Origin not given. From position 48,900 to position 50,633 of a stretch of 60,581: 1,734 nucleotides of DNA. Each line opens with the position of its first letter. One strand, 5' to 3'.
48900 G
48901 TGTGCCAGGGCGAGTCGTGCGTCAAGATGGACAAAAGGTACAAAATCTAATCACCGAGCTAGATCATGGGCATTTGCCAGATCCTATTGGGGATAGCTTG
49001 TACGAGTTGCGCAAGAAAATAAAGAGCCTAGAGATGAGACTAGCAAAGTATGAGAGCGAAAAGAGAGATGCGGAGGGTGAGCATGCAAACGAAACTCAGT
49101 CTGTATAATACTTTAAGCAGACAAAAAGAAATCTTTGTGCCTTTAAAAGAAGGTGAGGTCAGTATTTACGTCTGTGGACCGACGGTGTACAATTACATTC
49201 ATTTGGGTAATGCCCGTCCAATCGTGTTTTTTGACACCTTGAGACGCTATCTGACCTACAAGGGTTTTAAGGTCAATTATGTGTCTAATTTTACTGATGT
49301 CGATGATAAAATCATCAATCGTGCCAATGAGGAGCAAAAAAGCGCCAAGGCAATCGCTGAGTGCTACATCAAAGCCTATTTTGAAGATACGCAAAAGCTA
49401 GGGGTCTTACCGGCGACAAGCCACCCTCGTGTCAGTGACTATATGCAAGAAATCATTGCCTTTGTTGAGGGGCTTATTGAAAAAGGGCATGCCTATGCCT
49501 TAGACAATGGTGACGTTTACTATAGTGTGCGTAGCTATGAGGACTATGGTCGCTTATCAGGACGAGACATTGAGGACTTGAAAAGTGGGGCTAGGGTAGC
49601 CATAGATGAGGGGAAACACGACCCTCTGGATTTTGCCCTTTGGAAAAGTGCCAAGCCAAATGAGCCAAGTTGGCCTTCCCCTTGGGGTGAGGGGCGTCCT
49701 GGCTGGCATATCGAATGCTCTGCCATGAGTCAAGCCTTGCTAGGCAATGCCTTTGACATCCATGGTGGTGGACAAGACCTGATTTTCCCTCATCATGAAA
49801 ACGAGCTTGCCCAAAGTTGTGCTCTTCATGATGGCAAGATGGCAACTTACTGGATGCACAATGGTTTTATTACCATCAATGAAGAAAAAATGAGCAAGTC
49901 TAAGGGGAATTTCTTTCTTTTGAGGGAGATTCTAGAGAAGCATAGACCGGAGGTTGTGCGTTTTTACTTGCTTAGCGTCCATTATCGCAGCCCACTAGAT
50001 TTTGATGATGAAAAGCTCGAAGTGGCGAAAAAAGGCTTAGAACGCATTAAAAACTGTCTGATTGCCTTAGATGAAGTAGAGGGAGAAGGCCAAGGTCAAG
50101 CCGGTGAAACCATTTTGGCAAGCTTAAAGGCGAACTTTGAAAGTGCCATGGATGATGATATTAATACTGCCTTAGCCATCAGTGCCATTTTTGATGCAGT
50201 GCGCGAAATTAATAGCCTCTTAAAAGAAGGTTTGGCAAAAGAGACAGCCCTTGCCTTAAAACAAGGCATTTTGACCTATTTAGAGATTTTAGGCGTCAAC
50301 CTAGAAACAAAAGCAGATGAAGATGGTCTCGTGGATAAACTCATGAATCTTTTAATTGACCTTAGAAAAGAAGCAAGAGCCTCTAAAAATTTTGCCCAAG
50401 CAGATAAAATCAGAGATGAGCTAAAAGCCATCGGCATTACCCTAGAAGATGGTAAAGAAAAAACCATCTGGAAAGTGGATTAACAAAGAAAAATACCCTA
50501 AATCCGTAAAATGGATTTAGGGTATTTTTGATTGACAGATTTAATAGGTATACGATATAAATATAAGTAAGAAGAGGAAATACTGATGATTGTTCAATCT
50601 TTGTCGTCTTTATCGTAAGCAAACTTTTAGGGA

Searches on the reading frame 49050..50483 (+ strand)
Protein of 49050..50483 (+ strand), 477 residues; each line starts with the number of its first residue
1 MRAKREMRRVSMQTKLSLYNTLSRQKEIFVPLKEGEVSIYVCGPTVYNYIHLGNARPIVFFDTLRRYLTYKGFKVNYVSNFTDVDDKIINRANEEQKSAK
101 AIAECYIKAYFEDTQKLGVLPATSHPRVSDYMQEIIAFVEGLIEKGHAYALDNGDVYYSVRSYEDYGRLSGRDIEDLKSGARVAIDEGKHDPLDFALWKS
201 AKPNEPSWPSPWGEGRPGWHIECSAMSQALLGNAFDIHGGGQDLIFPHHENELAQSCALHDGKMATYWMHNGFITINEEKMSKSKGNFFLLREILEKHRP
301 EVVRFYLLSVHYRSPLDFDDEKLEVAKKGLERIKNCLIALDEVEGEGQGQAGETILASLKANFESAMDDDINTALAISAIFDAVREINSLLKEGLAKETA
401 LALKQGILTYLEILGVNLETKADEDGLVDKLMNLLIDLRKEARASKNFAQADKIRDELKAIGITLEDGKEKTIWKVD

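Call 56: find_homologous_proteins(query=window:49050-50483:+, max_evalue=1e-100)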
Query window:49050-50483:+ (477 aa): 7991 proteins with E <= 1e-100 among 8000 candidates; the best 120 are listed.
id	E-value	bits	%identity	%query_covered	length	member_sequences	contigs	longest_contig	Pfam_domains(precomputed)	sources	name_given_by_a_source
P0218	0.0e+0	1046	98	98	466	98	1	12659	PF09334.18,PF01406.26,PF23493.2,PF01921.25,PF00133.29,PF09190.18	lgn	-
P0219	3.2e-240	816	76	96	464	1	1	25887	PF09334.18,PF01406.26,PF01921.25,PF00133.29,PF09190.18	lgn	-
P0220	3.5e-238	809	75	96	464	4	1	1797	PF09334.18,PF01406.26,PF01921.25,PF00133.29,PF09190.18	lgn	-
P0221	3.6e-238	809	75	96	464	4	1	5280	PF09334.18,PF01406.26,PF01921.25,PF00133.29,PF09190.18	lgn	-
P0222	3.9e-238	809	75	96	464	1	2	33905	PF09334.18,PF01406.26,PF01921.25,PF00133.29,PF09190.18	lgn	-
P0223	1.3e-237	807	75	96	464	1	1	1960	PF09334.18,PF01406.26,PF01921.25,PF00133.29,PF09190.18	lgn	-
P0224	1.6e-237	807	75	96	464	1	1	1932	PF09334.18,PF01406.26,PF01921.25,PF00133.29,PF09190.18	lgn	-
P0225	2.2e-237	807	75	96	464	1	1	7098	PF09334.18,PF01406.26,PF01921.25,PF00133.29,PF09190.18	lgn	-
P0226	3.0e-237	806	75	96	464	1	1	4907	PF09334.18,PF01406.26,PF01921.25,PF00133.29,PF09190.18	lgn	-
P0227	1.2e-236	804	75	96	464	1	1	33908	PF09334.18,PF01406.26,PF01921.25,PF00133.29,PF09190.18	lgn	-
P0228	2.7e-235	800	75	96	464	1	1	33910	PF09334.18,PF01406.26,PF01921.25,PF00133.29,PF09190.18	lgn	-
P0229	3.1e-201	687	65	96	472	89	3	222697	PF09334.18,PF01406.26,PF23493.2,PF01921.25,PF00133.29,PF09190.18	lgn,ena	-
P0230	9.5e-200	683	66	96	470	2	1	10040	PF09334.18,PF01406.26,PF23493.2,PF01921.25,PF00133.29,PF09190.18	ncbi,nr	ncbi:MAG: cysteine--tRNA ligase [Peptococcaceae bacterium]|nr:cysteine--tRNA ligase [Peptococcaceae 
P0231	3.4e-199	681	65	96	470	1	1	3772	PF09334.18,PF01406.26,PF01921.25,PF00133.29,PF09190.18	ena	-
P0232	1.6e-198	678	64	97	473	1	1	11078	PF09334.18,PF01406.26,PF01921.25,PF00133.29,PF09190.18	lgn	-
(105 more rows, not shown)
